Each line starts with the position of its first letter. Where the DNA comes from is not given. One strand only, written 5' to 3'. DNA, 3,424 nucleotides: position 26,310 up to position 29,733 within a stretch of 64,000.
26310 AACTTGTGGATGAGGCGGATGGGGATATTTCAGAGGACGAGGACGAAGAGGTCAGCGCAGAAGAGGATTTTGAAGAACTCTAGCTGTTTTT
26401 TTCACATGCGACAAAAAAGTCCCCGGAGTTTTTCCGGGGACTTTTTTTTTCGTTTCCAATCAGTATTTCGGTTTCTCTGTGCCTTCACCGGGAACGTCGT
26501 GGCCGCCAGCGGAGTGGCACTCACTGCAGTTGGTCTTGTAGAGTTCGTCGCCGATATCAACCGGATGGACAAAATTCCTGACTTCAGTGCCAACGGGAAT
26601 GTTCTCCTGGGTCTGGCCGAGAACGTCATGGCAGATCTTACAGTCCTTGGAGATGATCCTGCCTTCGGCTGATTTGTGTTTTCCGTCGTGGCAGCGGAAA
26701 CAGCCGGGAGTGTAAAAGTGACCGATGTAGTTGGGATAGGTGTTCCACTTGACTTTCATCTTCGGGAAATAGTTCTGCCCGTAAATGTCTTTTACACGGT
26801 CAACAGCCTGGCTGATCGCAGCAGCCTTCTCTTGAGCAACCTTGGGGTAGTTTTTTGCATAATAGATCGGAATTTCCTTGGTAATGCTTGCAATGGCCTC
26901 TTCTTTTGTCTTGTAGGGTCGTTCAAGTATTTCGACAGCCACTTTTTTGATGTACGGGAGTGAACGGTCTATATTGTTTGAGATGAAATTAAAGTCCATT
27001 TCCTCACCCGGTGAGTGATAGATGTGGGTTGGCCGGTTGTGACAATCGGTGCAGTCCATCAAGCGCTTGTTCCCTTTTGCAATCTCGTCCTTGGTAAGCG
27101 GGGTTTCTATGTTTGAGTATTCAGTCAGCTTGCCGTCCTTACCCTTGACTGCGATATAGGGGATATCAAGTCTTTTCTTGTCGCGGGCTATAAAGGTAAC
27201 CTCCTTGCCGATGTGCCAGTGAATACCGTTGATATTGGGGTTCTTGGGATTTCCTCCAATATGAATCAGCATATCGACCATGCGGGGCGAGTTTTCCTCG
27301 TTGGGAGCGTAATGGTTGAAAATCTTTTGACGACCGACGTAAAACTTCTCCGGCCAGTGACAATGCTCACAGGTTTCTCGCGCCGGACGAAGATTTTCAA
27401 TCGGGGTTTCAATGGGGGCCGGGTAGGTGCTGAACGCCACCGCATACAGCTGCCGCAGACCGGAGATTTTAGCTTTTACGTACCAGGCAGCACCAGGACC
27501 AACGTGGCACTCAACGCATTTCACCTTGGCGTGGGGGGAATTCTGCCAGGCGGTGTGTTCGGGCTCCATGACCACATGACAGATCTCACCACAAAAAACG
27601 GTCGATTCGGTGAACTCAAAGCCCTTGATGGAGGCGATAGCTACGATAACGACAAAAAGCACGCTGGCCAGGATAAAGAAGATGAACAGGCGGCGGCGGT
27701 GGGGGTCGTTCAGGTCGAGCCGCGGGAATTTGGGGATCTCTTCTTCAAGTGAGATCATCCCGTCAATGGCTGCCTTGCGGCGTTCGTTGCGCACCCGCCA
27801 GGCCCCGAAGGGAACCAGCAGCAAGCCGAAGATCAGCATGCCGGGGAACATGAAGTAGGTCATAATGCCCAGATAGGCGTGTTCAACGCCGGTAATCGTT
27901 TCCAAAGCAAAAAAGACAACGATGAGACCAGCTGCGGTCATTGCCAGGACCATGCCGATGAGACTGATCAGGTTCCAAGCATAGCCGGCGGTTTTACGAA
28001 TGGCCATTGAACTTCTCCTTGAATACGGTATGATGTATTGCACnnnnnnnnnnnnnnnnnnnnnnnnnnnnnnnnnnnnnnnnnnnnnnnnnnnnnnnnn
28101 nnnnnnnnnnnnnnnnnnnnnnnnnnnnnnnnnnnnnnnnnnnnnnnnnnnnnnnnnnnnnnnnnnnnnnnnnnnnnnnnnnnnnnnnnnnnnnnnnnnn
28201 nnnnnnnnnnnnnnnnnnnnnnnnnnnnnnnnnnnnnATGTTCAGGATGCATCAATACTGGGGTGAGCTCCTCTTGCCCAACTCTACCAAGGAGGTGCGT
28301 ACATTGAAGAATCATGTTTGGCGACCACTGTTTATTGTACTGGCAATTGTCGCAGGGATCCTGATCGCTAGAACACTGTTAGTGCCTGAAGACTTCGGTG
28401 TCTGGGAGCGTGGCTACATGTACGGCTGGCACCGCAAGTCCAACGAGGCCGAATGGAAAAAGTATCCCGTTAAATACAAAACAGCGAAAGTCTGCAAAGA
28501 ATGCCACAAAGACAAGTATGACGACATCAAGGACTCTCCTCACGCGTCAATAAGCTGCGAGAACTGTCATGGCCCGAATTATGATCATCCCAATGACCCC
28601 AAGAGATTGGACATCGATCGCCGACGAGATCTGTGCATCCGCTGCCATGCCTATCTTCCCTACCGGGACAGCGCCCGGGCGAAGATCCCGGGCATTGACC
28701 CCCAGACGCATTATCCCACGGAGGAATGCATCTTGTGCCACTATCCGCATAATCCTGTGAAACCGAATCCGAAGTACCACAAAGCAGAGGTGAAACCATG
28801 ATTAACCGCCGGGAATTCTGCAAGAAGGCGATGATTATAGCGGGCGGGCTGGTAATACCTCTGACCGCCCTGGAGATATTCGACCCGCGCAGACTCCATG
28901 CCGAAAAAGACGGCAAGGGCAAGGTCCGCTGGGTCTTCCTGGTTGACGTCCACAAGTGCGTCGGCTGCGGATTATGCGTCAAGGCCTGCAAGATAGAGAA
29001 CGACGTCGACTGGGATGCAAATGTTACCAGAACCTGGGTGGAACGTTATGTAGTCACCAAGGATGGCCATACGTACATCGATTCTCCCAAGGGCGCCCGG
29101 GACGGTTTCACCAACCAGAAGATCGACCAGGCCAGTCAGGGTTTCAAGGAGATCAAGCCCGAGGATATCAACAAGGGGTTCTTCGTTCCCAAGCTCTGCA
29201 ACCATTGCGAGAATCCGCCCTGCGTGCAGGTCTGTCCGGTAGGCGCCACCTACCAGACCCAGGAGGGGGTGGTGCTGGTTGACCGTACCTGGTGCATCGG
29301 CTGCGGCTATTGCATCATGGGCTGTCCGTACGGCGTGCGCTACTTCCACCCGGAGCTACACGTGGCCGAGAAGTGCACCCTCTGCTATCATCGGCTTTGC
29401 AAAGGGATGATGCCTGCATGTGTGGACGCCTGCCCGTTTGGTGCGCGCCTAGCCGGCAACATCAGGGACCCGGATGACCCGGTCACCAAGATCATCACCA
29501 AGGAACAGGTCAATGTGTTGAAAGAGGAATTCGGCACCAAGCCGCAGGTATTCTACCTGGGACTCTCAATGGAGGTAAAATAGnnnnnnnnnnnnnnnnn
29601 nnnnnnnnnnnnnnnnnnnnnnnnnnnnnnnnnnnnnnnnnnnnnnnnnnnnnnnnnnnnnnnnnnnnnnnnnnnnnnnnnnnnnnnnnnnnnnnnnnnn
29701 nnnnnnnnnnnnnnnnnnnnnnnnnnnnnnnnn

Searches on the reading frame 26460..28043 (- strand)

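Call 36: search_protein_families(library=pfam, proteins=[window:26460-28043:-], max_evalue=0.001)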
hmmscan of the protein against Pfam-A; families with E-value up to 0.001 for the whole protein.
window:26460-28043:- (527 aa): 4 families
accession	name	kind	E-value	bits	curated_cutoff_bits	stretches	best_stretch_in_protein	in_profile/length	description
PF03264.19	Cytochrom_NNT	-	1.9e-09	37.9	24.1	1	119-207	7-99/174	NapC/NirT cytochrome c family, N-terminal region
PF14537.11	Cytochrom_c3_2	-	6.2e-07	30.2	25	1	447-512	8-66/79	Cytochrome c3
PF14522.11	Cytochrome_C7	-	1.9e-06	28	24.8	0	434-473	43-67/67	Cytochrome c7 and related cytochrome c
PF02085.21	Cytochrom_CIII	-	0.00095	19.9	22.9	0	447-513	32-85/101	Class III cytochrome C family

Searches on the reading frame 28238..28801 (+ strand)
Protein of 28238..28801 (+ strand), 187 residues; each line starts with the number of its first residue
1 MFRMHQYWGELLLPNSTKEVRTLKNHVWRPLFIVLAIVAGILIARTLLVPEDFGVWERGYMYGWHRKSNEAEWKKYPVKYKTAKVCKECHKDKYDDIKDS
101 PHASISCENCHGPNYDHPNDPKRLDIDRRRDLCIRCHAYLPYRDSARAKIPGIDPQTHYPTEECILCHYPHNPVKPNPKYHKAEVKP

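Call 36: search_protein_families(library=pfam, proteins=[window:28238-28801:+], max_evalue=0.001)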
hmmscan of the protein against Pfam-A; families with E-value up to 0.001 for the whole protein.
window:28238-28801:+ (187 aa): 3 families
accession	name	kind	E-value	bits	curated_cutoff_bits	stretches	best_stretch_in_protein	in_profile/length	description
PF09699.15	Paired_CXXCH_1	-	9.2e-07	28.9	20.6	0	103-138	5-37/41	Doubled CXXCH motif (Paired_CXXCH_1)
PF14537.11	Cytochrom_c3_2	-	2.6e-06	28.3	25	1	103-173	5-69/79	Cytochrome c3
PF14522.11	Cytochrome_C7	-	3.4e-05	24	24.8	0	104-168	13-66/67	Cytochrome c7 and related cytochrome c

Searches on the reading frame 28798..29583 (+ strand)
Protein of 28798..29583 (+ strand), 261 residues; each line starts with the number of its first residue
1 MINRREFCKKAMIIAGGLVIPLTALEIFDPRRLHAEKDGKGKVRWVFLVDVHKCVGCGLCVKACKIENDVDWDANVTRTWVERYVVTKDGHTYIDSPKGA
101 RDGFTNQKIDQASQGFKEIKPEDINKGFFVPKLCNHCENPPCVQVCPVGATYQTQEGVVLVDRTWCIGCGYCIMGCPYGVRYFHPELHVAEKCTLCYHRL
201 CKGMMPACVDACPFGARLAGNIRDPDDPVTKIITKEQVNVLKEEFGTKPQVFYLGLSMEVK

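Call 85: search_protein_families(library=pfam, proteins=[window:28798-29583:+], max_evalue=0.0001)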
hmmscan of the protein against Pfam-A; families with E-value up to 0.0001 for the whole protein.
window:28798-29583:+ (261 aa): 13 families
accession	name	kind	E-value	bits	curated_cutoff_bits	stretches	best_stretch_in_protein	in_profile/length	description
PF13247.11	Fer4_11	-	1.6e-24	86.4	26.2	1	128-220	4-98/100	4Fe-4S dicluster domain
PF12838.12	Fer4_7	-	4.4e-17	62.7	27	2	53-150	1-52/52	4Fe-4S dicluster domain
PF12837.12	Fer4_6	-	5.1e-14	51.9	25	1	158-180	1-23/24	4Fe-4S binding domain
PF00037.32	Fer4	-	5.1e-14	51.9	21.1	1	161-180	3-22/24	4Fe-4S binding domain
PF12797.12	Fer4_2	-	9.8e-13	47.6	24.5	1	158-178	2-22/22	4Fe-4S binding domain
PF13237.11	Fer4_10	-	1.4e-10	41.4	25.5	1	130-177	5-53/53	4Fe-4S dicluster domain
PF13187.11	Fer4_9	-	6.5e-09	36.1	27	1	134-179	2-50/52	4Fe-4S dicluster domain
PF13183.11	Fer4_8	-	1.6e-08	35.4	27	1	51-149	2-67/68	4Fe-4S dicluster domain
PF12798.12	Fer4_3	-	1.5e-07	32.1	27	0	54-65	1-12/15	4Fe-4S binding domain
PF12800.12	Fer4_4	-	3.2e-07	30.5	24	0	53-65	3-15/17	4Fe-4S binding domain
PF14697.11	Fer4_21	-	6.8e-07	29.8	35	0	49-67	36-54/59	4Fe-4S dicluster domain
PF13534.11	Fer4_17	-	2.2e-06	28.5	22.2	0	53-72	1-20/61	4Fe-4S dicluster domain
PF25160.1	LdpA_Fe-S-bd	-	6.2e-05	23.1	27.6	0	137-179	5-41/49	LdpA Fe-S cluster-binding domain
